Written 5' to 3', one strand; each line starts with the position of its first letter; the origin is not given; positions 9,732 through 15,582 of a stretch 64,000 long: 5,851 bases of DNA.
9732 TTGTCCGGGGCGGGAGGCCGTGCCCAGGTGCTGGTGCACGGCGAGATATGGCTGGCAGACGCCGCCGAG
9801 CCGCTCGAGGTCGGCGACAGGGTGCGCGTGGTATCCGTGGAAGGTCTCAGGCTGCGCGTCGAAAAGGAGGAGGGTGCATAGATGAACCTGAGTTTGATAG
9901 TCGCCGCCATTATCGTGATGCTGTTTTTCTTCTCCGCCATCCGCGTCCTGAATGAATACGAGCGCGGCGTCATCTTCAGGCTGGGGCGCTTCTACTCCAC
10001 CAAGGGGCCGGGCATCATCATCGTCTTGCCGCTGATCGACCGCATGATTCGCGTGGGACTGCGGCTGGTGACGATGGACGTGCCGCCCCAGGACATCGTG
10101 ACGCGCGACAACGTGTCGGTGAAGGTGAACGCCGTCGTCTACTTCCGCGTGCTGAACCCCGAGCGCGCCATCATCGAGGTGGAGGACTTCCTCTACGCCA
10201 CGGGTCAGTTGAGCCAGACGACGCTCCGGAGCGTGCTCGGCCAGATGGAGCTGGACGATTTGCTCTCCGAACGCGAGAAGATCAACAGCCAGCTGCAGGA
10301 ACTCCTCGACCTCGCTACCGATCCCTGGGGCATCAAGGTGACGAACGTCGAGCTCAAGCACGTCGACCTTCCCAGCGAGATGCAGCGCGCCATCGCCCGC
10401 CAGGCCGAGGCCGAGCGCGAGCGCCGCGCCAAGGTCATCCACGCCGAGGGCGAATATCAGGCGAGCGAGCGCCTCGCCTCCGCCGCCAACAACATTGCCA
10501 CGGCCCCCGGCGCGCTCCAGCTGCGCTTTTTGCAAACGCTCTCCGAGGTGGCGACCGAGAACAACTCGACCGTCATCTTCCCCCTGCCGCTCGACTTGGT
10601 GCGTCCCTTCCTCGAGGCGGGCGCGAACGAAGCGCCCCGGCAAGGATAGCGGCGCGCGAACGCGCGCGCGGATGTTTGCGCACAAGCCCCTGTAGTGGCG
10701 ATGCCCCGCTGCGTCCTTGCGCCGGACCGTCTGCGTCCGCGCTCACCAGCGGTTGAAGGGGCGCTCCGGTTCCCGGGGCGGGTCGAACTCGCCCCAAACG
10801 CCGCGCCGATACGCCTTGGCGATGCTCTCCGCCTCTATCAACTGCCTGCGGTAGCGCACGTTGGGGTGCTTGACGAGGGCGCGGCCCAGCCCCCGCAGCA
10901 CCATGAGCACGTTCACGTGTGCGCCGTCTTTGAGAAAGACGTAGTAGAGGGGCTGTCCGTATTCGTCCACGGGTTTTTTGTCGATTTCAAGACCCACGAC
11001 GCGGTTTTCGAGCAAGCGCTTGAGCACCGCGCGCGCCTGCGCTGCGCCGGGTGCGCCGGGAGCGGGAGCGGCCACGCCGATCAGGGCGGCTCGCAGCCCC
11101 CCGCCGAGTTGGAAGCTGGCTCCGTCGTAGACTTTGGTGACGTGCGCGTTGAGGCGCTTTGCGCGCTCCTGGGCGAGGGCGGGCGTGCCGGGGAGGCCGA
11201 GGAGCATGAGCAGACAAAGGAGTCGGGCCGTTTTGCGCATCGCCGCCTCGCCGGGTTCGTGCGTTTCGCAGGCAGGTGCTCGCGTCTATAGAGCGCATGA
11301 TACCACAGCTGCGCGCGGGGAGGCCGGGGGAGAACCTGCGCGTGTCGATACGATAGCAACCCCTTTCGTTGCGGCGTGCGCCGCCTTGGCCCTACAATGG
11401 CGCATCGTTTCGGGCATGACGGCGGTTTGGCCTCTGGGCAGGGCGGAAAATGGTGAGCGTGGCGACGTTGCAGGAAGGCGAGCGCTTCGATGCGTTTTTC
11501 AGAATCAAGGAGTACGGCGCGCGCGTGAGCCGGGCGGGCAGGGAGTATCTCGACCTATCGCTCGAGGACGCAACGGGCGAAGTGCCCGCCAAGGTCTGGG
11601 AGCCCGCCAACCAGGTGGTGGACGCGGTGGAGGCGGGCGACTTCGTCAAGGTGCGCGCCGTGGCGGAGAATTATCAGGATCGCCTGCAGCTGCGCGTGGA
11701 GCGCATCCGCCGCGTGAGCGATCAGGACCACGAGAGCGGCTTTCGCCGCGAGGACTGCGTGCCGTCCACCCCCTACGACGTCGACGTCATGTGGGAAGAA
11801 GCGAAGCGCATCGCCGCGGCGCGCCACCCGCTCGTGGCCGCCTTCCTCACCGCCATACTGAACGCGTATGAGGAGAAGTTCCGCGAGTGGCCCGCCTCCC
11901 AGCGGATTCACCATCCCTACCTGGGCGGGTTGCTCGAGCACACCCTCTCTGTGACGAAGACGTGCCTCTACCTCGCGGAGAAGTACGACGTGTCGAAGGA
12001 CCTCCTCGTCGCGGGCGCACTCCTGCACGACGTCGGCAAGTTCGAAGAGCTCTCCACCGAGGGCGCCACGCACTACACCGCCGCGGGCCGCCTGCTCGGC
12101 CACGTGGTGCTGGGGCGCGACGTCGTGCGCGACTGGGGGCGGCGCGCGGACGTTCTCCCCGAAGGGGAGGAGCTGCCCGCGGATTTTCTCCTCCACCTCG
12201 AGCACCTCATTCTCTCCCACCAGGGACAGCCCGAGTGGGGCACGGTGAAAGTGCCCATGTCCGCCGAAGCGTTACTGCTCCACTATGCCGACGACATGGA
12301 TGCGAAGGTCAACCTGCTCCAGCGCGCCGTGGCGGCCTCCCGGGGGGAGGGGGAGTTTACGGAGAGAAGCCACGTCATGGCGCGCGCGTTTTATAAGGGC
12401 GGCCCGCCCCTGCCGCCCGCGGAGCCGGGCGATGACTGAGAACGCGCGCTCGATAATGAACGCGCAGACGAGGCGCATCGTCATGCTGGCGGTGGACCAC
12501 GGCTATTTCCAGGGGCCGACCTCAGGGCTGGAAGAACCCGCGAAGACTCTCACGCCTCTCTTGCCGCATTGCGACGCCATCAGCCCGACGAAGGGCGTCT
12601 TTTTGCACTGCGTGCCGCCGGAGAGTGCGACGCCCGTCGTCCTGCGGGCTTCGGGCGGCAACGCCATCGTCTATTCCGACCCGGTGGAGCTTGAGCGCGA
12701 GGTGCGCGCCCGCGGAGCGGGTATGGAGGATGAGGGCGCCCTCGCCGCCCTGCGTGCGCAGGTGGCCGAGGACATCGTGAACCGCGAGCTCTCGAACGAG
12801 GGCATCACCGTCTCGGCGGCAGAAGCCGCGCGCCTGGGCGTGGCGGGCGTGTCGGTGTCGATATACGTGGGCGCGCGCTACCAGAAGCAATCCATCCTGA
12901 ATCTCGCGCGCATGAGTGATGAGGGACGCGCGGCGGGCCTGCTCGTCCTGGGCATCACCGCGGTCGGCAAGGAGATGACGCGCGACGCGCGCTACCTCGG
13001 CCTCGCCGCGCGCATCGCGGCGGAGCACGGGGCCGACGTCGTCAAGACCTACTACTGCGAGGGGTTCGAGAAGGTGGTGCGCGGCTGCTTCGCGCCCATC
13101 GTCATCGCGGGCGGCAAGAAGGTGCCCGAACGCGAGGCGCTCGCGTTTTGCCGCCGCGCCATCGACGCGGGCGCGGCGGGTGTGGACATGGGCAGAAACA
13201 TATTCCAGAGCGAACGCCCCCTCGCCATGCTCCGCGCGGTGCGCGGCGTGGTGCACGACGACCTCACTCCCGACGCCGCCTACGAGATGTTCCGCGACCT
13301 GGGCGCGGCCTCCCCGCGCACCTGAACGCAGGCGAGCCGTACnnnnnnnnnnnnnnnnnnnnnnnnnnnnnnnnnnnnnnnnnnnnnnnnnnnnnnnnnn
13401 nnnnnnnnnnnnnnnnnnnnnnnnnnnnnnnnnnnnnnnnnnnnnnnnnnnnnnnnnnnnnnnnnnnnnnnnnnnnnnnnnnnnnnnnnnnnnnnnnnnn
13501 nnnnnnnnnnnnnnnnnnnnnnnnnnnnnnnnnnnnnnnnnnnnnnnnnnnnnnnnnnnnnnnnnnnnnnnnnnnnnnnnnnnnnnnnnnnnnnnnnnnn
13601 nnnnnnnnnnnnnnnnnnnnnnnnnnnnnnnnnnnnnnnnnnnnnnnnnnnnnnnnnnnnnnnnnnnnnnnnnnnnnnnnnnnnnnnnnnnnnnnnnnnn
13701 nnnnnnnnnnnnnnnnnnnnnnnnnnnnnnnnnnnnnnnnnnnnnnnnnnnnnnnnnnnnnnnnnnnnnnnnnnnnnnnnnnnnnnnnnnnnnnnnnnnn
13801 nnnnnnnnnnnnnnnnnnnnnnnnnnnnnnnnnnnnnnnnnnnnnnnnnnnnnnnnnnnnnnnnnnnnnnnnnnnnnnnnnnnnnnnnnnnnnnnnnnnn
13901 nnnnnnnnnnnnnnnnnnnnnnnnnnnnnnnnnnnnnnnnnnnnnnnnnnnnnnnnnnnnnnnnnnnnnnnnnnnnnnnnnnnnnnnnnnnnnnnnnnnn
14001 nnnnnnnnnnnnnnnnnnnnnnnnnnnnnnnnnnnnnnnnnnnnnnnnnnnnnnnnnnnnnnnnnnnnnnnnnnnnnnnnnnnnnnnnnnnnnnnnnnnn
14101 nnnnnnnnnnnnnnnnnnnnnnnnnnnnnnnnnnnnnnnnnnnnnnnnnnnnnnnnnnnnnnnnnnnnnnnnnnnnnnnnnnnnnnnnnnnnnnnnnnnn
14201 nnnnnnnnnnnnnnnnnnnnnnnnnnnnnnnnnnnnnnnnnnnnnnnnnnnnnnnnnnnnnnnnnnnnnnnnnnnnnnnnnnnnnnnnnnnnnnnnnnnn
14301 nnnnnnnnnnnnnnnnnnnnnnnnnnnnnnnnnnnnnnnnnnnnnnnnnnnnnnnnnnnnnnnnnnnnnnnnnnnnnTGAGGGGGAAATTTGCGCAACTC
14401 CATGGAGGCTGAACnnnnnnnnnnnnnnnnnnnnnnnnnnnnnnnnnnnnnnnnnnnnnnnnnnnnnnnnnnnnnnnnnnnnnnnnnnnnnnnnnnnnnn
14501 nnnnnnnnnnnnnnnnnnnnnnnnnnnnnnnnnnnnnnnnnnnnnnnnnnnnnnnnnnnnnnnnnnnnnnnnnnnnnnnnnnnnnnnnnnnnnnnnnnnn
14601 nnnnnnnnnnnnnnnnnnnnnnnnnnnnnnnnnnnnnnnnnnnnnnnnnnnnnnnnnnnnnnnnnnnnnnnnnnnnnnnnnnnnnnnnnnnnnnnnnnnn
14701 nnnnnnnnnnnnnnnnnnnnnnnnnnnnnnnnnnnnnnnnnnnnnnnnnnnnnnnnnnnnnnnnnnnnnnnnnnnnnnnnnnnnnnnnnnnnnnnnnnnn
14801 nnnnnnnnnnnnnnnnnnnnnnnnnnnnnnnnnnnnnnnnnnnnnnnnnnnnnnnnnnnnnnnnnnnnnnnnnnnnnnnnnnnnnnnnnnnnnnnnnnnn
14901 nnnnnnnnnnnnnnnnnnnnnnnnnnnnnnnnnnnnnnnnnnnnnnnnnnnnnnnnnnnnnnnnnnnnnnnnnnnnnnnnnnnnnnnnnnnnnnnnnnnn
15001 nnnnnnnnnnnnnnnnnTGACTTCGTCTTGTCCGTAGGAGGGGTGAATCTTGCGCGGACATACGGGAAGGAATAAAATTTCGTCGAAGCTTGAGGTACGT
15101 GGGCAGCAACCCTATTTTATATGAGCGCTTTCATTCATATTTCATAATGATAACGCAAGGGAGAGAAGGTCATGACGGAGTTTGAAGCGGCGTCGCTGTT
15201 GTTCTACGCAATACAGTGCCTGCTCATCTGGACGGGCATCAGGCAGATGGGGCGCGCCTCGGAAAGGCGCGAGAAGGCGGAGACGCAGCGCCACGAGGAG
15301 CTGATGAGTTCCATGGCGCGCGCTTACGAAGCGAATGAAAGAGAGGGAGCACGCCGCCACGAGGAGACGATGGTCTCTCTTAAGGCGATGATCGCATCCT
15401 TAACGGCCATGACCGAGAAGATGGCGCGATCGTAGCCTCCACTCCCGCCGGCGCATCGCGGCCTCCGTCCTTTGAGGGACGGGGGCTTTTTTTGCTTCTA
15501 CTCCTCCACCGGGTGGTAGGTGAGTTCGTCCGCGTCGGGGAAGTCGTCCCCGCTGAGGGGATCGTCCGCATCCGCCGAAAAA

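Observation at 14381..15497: Low-GC two-gene islet (predicted nuclease + tiny membrane protein) wedged beside the recD2-mazG/mutL repair cluster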

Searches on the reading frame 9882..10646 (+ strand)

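Call 76: search_protein_families(library=pfam, proteins=[window:9882-10646:+], max_evalue=0.00001)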
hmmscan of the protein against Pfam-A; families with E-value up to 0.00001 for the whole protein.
window:9882-10646:+ (255 aa): 1 family
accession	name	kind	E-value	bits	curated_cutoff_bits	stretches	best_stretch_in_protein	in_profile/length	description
PF01145.31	Band_7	-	1.3e-38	133.2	23.6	1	22-191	2-175/176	SPFH domain / Band 7 family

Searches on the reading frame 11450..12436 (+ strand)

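Call 76: search_protein_families(library=pfam, proteins=[window:11450-12436:+], max_evalue=0.00001)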
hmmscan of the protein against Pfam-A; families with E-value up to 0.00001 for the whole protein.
window:11450-12436:+ (329 aa): 3 families
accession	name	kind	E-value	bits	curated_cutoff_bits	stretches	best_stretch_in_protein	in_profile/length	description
PF01966.28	HD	-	1e-14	55.2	22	1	162-285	2-115/116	HD domain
PF01336.31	tRNA_anti-codon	-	1.4e-07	31.8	27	1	26-87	10-73/75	OB-fold nucleic acid binding domain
PF07514.17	TraI_2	-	7.1e-06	25.6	23.9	0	107-177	13-82/324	Putative helicase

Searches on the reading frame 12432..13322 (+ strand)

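Call 76: search_protein_families(library=pfam, proteins=[window:12432-13322:+], max_evalue=0.00001)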
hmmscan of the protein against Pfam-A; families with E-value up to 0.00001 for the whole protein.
window:12432-13322:+ (297 aa): 1 family
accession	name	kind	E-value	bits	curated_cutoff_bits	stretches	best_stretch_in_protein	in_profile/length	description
PF01791.15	DeoC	-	3.4e-18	66.5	23.8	1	17-260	2-229/229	DeoC/LacD family aldolase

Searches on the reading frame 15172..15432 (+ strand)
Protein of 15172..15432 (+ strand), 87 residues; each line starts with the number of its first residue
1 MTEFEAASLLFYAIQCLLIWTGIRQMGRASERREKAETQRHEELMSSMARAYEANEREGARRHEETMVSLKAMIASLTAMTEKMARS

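Call 4: search_protein_families(library=pfam, proteins=[window:15172-15432:+], max_evalue=1)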
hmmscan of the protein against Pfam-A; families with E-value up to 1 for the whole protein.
window:15172-15432:+ (87 aa): 1 family
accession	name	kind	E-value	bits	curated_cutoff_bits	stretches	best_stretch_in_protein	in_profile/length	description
PF20056.4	DUF6455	-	0.023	15.2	23.7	1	35-76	4-45/85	Family of unknown function (DUF6455)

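Call 5: search_protein_families(library=padloc, proteins=[window:15172-15432:+], max_evalue=1)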
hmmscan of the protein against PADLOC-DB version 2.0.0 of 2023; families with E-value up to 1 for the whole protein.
window:15172-15432:+ (87 aa): 0 families

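Call 6: search_protein_families(library=ncbifam, proteins=[window:15172-15432:+], max_evalue=1)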
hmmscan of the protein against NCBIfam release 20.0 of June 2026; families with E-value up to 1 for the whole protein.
window:15172-15432:+ (87 aa): 4 families
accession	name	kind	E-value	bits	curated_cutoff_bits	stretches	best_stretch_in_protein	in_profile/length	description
NF052420.1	translocon_SseD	equivalog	6.7e-05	23.1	130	1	20-87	84-151/152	type III secretion system translocon protein SseD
NF041618.1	T2SS_M_SYNERG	exception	0.0035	17.3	120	1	5-84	12-94/157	type II secretion system protein GspM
TIGR00860.1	LIC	subfamily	0.089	11.5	280.2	1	17-83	10-75/462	cation transporter family protein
NF011179.0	PRK14584.1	equivalog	0.1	12.7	180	1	16-50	76-110/153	poly-beta-1,6-N-acetyl-D-glucosamine biosynthesis protein PgaD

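Call 7: search_protein_families(library=phrogs, proteins=[window:15172-15432:+], max_evalue=1)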
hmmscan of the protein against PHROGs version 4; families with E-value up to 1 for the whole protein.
window:15172-15432:+ (87 aa): 2 families
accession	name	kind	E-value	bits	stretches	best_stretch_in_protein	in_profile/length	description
phrog_1625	-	moron, auxiliary metabolic gene and host takeover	0.019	16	1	17-85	19-87/110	involved in bacteriocin production or immunity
phrog_12117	-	unknown function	0.19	12.6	1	11-24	2-15/41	-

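Call 12: find_homologous_proteins(query=window:15172-15432:+, max_evalue=0.01)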
Query window:15172-15432:+ (87 aa): 5 proteins with E <= 0.01 among 6 candidates.
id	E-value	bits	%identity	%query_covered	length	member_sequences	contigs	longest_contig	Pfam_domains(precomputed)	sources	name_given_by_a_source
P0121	2.7e-46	171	100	100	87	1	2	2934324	-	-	-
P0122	9.7e-11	59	47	85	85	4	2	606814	-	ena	-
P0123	7.3e-6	44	39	85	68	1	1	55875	-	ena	-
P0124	1.9e-5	42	46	85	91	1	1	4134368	-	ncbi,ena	-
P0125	8.0e-5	40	44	85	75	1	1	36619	-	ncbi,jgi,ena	-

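Call 13: find_encoding_contigs(protein=P0122, flank=6000, max_places=3)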
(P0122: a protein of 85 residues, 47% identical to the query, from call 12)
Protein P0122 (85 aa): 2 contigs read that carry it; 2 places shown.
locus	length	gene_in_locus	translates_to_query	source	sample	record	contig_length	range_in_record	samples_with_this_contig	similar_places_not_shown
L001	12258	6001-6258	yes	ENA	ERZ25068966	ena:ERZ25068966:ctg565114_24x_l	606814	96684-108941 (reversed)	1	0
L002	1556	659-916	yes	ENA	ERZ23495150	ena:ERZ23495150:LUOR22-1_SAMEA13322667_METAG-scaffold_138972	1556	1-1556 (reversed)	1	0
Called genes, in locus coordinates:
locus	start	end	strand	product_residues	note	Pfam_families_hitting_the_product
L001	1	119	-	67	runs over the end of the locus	-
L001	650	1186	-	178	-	-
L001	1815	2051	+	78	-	-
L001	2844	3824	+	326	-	PF01336:tRNA_anti-codon (weak), PF01966:HD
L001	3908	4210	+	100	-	-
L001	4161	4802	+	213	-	PF01791:DeoC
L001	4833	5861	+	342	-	PF08240:ADH_N, PF00107:ADH_zinc_N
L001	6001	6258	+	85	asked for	-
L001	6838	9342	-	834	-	PF23139:OB_YrrC, PF14520:HHH_5 (weak), PF14490:HHH_RecD2, PF13245:AAA_19, PF13604:AAA_30, PF18335:SH3_13, PF01443:Viral_helicase1 (weak), PF13538:UvrD_C_2, +1 more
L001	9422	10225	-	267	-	PF01503:PRA-PH (faint), PF03819:MazG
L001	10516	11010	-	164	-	-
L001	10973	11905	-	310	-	PF00528:BPD_transp_1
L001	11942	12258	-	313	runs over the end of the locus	PF19300:BPD_transp_1_N, PF00528:BPD_transp_1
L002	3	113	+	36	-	?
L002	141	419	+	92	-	-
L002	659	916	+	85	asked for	-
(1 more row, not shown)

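Call 14: find_encoding_contigs(protein=P0124, flank=6000, max_places=3)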
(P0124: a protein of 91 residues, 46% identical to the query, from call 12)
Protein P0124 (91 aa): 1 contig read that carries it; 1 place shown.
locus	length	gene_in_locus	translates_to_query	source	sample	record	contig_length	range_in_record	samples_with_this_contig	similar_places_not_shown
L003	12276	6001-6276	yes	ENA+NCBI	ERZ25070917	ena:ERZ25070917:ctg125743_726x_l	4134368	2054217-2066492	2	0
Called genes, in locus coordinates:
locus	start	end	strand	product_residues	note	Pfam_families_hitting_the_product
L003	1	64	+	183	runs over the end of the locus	PF06414:Zeta_toxin (weak), PF13671:AAA_33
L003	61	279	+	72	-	-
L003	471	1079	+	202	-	PF01625:PMSR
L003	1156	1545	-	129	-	-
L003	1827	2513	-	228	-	PF00857:Isochorismatase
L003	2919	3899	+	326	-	PF01336:tRNA_anti-codon (weak), PF01966:HD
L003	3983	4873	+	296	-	PF01791:DeoC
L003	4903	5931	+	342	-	PF08240:ADH_N, PF00107:ADH_zinc_N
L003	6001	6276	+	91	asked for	-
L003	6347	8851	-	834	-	PF23139:OB_YrrC, PF14520:HHH_5 (weak), PF14490:HHH_RecD2, PF13245:AAA_19, PF13604:AAA_30, PF18335:SH3_13, PF01443:Viral_helicase1 (weak), PF13538:UvrD_C_2, +1 more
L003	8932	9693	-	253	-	PF01503:PRA-PH (faint), PF03819:MazG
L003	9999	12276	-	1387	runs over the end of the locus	-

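Call 80: find_homologous_proteins(query=A4, max_evalue=0.01)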
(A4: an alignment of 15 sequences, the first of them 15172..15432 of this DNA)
Query A4 (15 sequences) (87 aa, profile of the alignment): 758 proteins with E <= 0.01 among 8000 candidates; the best 120 are listed.
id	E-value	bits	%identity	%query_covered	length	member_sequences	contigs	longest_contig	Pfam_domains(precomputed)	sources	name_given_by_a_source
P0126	1.2e-46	174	42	85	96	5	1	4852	-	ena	-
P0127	2.7e-43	164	38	99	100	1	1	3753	-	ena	-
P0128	6.9e-43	162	40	99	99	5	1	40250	-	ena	-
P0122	1.7e-42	161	47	85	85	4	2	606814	-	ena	-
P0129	9.9e-42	159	44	85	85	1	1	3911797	-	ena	-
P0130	1.2e-41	158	44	85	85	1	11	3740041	-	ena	-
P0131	2.6e-41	157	44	85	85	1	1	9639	-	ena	-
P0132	3.1e-41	157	44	85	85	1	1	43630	-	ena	-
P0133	7.1e-41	156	46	85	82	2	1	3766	-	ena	-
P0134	1.2e-40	155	42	85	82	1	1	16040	-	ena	-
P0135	2.1e-40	154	39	95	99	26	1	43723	-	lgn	-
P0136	7.1e-40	153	42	85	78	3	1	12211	-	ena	-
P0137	1.3e-39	152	40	85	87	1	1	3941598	-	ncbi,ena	-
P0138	1.7e-39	151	40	99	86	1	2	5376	-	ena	-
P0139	1.8e-39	151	44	86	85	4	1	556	-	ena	-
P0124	5.5e-34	134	46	85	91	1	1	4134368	-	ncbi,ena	-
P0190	7.0e-27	111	37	85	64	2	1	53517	-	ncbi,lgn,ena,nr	ncbi:MAG: hypothetical protein OXG62_02610 [Nitrospinae bacterium]|nr:hypothetical protein [Nitrospi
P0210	6.3e-21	92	40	80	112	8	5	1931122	-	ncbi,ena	-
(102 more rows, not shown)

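Call 83: find_encoding_contigs(protein=P0190, flank=6000, max_places=2)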
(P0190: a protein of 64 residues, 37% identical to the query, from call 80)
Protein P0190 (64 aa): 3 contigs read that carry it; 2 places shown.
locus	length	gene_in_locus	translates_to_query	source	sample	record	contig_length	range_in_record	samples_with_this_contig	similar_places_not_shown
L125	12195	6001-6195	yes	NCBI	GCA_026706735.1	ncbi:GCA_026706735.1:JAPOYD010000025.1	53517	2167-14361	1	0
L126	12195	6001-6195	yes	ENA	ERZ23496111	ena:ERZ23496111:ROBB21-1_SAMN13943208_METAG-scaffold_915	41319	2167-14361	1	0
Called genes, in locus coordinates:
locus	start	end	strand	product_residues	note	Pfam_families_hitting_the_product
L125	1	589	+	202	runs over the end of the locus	PF01625:PMSR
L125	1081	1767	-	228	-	PF00857:Isochorismatase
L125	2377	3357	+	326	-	PF01336:tRNA_anti-codon (weak), PF01966:HD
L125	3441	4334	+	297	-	PF01791:DeoC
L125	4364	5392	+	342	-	PF08240:ADH_N, PF00107:ADH_zinc_N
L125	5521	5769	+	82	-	-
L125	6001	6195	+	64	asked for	-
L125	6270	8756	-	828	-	PF23139:OB_YrrC, PF14520:HHH_5 (weak), PF14490:HHH_RecD2, PF13245:AAA_19, PF13604:AAA_30, PF18335:SH3_13, PF01443:Viral_helicase1 (weak), PF13538:UvrD_C_2, +1 more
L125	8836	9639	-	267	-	PF01503:PRA-PH (faint), PF03819:MazG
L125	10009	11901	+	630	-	PF02518:HATPase_c (weak), PF13589:HATPase_c_3, PF01119:DNA_mis_repair, PF08676:MutL_C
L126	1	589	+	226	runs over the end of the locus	PF01625:PMSR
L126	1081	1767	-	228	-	PF00857:Isochorismatase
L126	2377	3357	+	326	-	PF01336:tRNA_anti-codon (weak), PF01966:HD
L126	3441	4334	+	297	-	PF01791:DeoC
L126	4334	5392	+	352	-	PF08240:ADH_N, PF00107:ADH_zinc_N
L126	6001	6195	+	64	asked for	-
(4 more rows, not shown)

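Call 84: find_encoding_contigs(protein=P0210, flank=6000, max_places=2)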
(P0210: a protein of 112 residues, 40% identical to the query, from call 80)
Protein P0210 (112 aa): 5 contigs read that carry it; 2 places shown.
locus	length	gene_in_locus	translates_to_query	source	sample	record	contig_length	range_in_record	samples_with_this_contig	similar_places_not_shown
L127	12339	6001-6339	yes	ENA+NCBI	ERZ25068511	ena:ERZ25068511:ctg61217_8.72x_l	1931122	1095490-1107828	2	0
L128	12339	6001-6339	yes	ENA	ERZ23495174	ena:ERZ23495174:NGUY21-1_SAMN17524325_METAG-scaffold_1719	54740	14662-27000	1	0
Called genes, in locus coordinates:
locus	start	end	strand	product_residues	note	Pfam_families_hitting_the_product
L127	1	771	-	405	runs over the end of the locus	PF07690:MFS_1, PF12832:MFS_1_like, PF07690:MFS_1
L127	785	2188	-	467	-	PF00120:Gln-synt_C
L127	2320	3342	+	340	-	PF00355:Rieske, PF19112:VanA_C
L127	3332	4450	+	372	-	PF01717:Meth_synt_2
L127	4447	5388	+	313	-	PF00106:adh_short, PF08659:KR, PF13561:adh_short_C2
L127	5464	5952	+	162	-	PF22381:Staph_reg_Sar_Rot (weak), PF01047:MarR, PF12802:MarR_2, PF13463:HTH_27 (weak)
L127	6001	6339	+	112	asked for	-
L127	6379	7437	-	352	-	PF07883:Cupin_2, PF02311:AraC_binding (faint), PF07883:Cupin_2 (weak)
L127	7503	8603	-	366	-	PF02423:OCD_Mu_crystall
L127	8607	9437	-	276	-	PF02737:3HCDH_N (weak), PF02826:2-Hacid_dh_C (weak), PF03446:NAD_binding_2, PF03807:F420_oxidored (weak), PF14833:NAD_binding_11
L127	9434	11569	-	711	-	PF02538:Hydantoinase_B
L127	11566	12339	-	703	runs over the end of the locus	PF05378:Hydant_A_N, PF01968:Hydantoinase_A, PF19278:Hydant_A_C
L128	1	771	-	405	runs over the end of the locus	PF07690:MFS_1, PF12832:MFS_1_like, PF07690:MFS_1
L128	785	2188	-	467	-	PF00120:Gln-synt_C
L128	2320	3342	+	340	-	PF00355:Rieske, PF19112:VanA_C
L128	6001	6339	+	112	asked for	-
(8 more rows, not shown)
